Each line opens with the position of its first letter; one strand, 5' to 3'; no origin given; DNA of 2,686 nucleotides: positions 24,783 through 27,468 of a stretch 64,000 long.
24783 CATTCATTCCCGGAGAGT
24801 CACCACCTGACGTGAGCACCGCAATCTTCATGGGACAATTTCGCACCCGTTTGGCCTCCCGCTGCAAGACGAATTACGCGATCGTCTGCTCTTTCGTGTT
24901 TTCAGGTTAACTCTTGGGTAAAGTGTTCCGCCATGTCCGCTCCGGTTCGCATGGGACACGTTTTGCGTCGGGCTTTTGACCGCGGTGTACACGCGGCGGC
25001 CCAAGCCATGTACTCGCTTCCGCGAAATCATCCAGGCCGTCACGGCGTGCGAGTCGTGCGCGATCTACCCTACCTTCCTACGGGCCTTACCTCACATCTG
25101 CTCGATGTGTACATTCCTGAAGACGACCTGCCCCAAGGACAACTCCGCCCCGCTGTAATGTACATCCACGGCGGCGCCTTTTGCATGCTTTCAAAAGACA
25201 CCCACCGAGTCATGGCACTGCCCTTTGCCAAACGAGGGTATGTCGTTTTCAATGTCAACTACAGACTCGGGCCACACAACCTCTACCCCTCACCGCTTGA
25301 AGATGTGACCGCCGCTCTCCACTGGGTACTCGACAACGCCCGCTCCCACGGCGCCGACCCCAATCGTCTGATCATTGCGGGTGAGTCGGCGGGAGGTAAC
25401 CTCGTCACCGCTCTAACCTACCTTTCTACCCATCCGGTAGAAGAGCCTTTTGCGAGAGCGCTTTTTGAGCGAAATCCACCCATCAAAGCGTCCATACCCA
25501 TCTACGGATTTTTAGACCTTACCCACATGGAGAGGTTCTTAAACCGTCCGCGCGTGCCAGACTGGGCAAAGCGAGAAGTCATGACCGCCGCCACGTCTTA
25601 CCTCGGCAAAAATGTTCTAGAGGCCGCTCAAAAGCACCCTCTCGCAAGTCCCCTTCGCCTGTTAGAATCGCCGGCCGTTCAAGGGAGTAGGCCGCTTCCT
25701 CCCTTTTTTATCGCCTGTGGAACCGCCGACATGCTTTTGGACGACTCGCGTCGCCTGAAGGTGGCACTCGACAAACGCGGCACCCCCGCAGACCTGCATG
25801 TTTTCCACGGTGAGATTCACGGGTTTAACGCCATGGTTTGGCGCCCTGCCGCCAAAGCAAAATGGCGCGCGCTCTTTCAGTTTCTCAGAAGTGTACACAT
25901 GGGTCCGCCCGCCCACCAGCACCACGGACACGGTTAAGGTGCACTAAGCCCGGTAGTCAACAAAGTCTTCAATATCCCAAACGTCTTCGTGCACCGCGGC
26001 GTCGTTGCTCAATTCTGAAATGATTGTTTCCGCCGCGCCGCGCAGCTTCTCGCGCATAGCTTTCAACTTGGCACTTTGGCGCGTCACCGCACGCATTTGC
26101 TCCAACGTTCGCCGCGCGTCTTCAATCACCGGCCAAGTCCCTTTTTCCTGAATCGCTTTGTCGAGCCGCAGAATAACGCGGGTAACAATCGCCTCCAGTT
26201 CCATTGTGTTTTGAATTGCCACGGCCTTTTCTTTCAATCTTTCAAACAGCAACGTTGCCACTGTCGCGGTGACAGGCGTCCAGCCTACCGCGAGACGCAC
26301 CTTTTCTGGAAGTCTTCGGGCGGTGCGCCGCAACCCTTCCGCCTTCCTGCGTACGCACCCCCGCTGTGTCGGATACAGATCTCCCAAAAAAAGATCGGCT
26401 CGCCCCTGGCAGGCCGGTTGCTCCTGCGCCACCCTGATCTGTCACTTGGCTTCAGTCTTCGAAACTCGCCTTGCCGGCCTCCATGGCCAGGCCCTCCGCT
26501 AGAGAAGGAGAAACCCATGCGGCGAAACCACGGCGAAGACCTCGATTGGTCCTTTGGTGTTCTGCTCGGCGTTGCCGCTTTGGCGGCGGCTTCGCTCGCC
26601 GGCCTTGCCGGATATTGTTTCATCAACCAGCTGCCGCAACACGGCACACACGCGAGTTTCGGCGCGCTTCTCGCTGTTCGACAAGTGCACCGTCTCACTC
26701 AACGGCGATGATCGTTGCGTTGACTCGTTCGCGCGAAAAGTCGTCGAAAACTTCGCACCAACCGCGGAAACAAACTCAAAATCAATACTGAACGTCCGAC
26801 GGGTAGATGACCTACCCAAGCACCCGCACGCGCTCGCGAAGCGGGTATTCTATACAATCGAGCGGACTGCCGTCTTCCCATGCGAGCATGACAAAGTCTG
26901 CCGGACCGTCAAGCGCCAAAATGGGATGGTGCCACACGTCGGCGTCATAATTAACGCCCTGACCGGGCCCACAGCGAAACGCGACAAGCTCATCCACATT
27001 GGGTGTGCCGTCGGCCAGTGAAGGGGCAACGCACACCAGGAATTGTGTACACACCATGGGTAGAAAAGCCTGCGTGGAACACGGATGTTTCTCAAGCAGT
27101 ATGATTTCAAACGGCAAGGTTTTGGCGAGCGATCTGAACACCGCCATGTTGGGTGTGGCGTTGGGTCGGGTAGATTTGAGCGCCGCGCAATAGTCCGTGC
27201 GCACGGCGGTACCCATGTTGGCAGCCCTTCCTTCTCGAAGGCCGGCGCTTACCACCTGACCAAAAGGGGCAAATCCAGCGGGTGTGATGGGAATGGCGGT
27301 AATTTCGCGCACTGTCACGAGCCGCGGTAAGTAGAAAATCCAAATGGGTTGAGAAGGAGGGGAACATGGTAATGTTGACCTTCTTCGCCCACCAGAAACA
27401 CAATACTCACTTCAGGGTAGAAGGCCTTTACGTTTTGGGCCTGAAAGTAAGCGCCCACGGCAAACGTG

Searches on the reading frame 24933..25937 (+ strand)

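Call 30: search_protein_families(library=pfam, proteins=[window:24933-25937:+])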
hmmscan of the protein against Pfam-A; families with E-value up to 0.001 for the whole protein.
window:24933-25937:+ (334 aa): 5 families
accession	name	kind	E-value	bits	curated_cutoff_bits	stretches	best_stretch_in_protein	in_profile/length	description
PF07859.19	Abhydrolase_3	-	1.3e-40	139.8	25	1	75-298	1-208/210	alpha/beta hydrolase fold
PF20434.5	BD-FAE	-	1.4e-30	106.9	26.8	1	57-269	1-203/215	BD-FAE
PF00135.34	COesterase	-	2.9e-19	69.8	27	1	57-164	88-203/515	Carboxylesterase family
PF00326.27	Peptidase_S9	-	3.1e-07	30.5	22.6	0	99-161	11-81/213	Prolyl oligopeptidase family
PF01738.24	DLH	-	0.00051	20.1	21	0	256-320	144-215/217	Dienelactone hydrolase family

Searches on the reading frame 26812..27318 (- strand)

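Call 30: search_protein_families(library=pfam, proteins=[window:26812-27318:-])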
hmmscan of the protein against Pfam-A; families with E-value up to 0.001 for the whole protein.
window:26812-27318:- (168 aa): 1 family
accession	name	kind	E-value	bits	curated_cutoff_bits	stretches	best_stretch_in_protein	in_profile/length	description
PF04115.18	Ureidogly_lyase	-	2.3e-42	144.8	23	1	5-166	3-161/162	Ureidoglycolate lyase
